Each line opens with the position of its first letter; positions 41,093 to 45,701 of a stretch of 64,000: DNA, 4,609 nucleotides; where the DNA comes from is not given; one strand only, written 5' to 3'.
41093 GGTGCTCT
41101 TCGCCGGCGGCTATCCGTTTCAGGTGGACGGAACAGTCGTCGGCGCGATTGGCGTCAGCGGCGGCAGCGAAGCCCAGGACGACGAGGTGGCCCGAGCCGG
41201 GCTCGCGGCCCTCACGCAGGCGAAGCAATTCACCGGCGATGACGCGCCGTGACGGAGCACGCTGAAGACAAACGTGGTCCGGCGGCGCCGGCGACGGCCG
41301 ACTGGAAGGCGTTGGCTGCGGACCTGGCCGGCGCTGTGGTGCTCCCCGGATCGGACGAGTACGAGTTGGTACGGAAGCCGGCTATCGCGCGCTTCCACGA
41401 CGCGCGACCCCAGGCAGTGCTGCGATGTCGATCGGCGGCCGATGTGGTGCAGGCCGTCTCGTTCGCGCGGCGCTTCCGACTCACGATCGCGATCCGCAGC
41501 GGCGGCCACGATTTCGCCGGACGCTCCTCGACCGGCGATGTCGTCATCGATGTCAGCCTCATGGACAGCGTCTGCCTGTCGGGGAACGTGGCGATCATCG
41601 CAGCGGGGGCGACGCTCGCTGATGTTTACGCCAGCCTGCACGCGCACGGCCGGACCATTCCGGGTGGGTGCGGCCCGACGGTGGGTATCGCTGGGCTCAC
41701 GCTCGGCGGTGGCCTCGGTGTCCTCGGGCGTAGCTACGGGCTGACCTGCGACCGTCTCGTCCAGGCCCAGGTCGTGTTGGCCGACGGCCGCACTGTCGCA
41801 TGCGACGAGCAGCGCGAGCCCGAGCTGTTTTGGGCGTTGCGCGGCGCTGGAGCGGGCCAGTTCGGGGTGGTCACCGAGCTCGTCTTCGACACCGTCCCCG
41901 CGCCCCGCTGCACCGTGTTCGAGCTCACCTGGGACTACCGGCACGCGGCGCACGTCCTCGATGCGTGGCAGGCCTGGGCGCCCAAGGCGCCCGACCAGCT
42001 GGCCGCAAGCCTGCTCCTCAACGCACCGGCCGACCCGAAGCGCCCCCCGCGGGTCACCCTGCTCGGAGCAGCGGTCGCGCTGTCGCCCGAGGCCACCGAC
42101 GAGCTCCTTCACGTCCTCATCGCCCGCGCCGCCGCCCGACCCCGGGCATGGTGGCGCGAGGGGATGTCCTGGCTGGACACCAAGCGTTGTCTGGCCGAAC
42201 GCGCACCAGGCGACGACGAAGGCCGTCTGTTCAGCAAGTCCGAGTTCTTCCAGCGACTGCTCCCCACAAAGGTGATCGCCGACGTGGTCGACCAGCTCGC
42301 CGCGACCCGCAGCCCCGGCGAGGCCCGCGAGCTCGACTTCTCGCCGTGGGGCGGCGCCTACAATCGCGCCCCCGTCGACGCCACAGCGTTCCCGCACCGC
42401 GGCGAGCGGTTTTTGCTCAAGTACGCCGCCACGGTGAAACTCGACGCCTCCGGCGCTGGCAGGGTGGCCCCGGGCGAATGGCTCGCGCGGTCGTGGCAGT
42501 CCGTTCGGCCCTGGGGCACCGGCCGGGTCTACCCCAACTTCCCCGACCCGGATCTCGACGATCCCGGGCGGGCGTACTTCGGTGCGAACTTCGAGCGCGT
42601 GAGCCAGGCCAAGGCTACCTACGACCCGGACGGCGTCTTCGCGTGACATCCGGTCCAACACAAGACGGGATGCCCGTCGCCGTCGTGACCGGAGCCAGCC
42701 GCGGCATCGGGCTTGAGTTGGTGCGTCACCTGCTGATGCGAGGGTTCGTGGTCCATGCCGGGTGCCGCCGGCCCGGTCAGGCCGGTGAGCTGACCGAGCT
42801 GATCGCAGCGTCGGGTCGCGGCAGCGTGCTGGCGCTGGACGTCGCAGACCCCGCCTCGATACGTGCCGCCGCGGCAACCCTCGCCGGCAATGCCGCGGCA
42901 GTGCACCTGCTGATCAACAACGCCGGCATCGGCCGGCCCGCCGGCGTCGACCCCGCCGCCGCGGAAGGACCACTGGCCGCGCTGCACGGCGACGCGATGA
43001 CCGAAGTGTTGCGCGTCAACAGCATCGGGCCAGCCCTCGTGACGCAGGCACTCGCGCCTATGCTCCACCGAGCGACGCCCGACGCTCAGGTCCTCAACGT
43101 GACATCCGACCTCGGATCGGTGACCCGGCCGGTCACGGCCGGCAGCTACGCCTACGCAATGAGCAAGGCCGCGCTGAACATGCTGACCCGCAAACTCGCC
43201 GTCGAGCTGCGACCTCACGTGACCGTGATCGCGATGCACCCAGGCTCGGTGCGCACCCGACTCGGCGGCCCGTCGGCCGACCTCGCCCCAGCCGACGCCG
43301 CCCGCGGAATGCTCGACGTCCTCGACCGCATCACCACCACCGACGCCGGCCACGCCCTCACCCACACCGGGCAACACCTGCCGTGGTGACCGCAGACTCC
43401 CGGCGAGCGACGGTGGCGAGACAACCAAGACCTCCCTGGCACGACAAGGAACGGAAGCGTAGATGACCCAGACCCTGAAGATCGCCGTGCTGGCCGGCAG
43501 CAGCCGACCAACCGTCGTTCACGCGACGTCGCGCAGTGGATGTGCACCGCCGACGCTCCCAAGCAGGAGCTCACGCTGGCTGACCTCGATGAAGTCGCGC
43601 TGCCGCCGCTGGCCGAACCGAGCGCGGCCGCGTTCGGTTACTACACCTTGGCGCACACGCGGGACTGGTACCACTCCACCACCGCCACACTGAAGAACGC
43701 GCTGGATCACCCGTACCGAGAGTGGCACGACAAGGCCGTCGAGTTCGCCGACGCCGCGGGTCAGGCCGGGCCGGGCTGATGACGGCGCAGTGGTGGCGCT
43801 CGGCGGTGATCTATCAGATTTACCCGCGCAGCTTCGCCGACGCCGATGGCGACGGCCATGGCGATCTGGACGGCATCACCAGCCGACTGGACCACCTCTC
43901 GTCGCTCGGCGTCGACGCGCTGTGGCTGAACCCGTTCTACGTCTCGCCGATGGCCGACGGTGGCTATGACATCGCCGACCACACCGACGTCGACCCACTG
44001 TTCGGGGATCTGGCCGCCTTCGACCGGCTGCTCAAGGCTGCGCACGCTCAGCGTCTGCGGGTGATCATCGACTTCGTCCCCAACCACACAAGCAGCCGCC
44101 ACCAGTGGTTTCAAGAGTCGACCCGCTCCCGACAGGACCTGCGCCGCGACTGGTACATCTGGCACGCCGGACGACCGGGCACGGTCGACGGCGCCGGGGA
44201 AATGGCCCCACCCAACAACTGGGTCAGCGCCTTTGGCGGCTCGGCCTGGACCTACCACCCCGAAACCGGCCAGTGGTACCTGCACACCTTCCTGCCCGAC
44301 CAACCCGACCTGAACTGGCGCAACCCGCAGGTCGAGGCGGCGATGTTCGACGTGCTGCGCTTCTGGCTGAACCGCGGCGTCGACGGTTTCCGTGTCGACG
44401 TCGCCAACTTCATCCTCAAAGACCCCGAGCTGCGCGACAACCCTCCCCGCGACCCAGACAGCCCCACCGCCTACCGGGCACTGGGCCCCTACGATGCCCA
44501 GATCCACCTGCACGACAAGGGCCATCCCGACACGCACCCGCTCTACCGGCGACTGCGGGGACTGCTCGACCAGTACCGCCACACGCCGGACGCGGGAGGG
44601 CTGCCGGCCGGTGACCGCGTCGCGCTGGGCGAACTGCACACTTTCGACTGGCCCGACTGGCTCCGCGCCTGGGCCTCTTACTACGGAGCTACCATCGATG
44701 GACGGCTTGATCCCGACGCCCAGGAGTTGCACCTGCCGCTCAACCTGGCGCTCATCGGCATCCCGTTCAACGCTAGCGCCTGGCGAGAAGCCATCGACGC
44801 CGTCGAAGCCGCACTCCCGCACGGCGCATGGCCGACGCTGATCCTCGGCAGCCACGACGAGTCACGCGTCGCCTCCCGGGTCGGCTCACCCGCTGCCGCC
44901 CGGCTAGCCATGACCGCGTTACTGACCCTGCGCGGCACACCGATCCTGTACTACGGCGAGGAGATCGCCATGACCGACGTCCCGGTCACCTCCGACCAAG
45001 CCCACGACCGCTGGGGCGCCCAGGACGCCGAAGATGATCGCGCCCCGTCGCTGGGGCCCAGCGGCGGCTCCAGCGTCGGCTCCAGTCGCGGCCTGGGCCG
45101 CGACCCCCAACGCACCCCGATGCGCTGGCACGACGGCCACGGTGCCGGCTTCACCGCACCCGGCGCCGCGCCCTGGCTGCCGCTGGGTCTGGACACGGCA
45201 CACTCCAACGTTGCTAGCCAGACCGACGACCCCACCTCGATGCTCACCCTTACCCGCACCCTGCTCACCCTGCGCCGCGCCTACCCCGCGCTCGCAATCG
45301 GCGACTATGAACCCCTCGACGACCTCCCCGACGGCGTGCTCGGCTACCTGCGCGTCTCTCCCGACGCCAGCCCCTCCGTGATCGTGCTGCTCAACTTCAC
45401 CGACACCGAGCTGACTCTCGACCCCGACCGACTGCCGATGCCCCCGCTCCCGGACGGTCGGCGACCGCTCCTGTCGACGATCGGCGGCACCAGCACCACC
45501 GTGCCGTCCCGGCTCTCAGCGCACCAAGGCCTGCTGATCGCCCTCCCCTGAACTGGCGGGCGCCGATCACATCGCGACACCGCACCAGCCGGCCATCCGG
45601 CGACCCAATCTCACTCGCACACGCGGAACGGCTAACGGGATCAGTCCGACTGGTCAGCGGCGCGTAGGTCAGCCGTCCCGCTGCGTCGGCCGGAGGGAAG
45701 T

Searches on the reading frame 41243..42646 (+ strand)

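Call 80: search_protein_families(library=pfam, proteins=[window:41243-42646:+], max_evalue=0.00001)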
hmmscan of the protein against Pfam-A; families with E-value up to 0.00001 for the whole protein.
window:41243-42646:+ (467 aa): 2 families
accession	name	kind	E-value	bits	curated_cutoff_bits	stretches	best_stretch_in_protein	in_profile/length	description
PF01565.28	FAD_binding_4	-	1.3e-27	96.6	26.4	1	56-187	1-138/139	FAD binding domain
PF08031.17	BBE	-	1.1e-10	41.7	20.6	1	429-466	1-38/45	Berberine and berberine like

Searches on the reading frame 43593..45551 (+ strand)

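Call 80: search_protein_families(library=pfam, proteins=[window:43593-45551:+], max_evalue=0.00001)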
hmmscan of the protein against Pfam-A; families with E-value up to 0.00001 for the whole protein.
window:43593-45551:+ (652 aa): 1 family
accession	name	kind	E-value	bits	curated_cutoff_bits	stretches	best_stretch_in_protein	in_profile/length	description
PF00128.31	Alpha-amylase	-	7.2e-114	381.9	22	1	75-568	1-444/446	Alpha amylase, catalytic domain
